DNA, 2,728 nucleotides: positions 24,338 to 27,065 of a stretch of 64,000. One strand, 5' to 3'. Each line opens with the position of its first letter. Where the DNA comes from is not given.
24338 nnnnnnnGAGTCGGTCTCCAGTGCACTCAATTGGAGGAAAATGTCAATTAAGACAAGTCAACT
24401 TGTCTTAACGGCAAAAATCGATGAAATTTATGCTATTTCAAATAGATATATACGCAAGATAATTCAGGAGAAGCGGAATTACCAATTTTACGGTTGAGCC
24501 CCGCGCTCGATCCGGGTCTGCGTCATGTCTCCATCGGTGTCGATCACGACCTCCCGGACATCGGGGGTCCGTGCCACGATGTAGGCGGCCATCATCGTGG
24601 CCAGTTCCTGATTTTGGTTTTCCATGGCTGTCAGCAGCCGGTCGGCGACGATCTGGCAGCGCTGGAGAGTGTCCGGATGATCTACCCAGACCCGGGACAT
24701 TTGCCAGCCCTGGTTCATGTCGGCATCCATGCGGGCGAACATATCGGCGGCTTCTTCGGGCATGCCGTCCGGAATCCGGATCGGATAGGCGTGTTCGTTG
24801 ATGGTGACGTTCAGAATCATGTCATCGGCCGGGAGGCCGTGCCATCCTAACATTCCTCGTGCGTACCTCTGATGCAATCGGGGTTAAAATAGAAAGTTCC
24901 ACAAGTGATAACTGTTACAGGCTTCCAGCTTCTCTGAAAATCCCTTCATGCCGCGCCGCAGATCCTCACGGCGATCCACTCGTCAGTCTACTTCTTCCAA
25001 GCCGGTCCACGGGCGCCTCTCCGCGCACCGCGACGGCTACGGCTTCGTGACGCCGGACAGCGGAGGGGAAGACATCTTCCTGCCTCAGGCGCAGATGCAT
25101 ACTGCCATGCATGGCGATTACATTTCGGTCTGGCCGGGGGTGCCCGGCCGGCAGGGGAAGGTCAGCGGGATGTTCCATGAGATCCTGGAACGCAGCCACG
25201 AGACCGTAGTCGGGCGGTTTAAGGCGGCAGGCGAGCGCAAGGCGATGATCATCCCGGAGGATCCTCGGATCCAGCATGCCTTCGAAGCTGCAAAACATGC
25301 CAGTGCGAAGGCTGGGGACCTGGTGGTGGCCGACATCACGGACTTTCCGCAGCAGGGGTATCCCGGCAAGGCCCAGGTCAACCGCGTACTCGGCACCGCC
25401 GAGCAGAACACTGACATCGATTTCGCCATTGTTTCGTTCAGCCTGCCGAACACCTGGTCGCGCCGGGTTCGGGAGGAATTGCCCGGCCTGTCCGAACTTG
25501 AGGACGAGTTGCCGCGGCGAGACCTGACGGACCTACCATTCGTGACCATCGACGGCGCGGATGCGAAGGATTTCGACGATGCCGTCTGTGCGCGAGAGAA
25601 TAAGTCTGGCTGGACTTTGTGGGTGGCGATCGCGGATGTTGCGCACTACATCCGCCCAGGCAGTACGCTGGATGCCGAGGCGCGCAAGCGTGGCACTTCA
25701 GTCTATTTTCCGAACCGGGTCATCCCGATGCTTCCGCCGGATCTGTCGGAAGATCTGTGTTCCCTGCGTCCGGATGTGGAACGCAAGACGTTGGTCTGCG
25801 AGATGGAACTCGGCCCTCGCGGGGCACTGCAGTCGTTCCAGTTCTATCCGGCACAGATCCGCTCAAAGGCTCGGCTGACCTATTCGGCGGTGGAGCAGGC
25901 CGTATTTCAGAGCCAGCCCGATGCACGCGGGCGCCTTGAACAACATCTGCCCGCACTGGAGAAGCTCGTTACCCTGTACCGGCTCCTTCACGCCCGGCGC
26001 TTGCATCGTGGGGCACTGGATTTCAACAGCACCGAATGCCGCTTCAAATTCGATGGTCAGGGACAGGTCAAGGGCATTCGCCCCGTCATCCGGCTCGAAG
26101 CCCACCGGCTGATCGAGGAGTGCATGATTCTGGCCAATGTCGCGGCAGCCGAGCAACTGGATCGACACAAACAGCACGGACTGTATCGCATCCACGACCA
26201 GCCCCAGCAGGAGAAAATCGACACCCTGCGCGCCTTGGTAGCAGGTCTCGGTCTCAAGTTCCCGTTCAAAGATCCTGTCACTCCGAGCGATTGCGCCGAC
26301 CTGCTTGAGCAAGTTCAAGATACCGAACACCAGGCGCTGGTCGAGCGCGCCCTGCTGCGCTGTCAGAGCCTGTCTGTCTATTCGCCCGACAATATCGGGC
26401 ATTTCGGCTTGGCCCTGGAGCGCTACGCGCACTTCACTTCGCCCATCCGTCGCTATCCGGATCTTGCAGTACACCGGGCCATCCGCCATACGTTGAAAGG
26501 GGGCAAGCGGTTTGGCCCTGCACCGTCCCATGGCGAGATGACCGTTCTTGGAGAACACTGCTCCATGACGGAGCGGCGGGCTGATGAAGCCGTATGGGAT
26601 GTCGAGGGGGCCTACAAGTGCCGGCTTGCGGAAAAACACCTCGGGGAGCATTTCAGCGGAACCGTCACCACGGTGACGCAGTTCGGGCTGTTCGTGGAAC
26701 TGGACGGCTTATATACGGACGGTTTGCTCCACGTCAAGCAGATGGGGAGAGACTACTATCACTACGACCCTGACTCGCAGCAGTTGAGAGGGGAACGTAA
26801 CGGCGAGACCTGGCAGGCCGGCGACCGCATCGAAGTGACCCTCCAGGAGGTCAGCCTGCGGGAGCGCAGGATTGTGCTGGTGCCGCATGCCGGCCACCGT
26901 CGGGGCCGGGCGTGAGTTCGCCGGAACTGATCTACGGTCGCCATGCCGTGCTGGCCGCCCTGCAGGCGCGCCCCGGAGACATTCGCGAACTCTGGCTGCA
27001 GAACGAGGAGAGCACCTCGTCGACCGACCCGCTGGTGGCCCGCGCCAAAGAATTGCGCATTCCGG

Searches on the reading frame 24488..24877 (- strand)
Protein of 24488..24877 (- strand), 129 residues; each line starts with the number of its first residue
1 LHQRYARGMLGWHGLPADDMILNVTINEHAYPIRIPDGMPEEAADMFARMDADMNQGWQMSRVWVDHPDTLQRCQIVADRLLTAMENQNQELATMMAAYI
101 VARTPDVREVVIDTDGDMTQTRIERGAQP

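Call 21: search_protein_families(library=pfam, proteins=[window:24488-24877:-], max_evalue=0.01)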
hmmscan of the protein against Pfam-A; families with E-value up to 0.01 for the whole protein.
window:24488-24877:- (129 aa): 0 families

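Call 84: search_protein_families(library=ncbifam, proteins=[window:24488-24877:-], max_evalue=0.00001)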
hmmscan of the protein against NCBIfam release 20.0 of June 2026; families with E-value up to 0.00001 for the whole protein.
window:24488-24877:- (129 aa): 0 families

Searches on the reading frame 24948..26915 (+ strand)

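Call 3: search_protein_families(library=pfam, proteins=[window:24948-26915:+], max_evalue=0.01)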
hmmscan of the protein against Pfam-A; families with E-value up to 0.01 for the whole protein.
window:24948-26915:+ (655 aa): 4 families
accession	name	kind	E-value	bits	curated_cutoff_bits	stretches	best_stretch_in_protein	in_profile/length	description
PF00773.25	RNB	-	2.8e-108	362.5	29.3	1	190-517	1-325/326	RNB domain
PF08206.17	OB_RNB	-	1.4e-16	60.3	24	1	22-63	1-42/58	Ribonuclease B OB domain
PF00575.29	S1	-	1.4e-11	45.1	22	1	566-644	5-71/74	S1 RNA binding domain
PF17876.7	CSD2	-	3.1e-11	43.6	26.2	1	101-171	2-74/74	Cold shock domain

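Call 68: search_protein_families(library=pfam, proteins=[window:24948-26915:+], max_evalue=0.001)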
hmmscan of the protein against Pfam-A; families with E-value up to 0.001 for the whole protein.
window:24948-26915:+ (655 aa): 4 families
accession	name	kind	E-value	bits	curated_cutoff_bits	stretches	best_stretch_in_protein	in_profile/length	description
PF00773.25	RNB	-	2.8e-108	362.5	29.3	1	190-517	1-325/326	RNB domain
PF08206.17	OB_RNB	-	1.4e-16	60.3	24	1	22-63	1-42/58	Ribonuclease B OB domain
PF00575.29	S1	-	1.4e-11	45.1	22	1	566-644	5-71/74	S1 RNA binding domain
PF17876.7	CSD2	-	3.1e-11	43.6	26.2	1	101-171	2-74/74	Cold shock domain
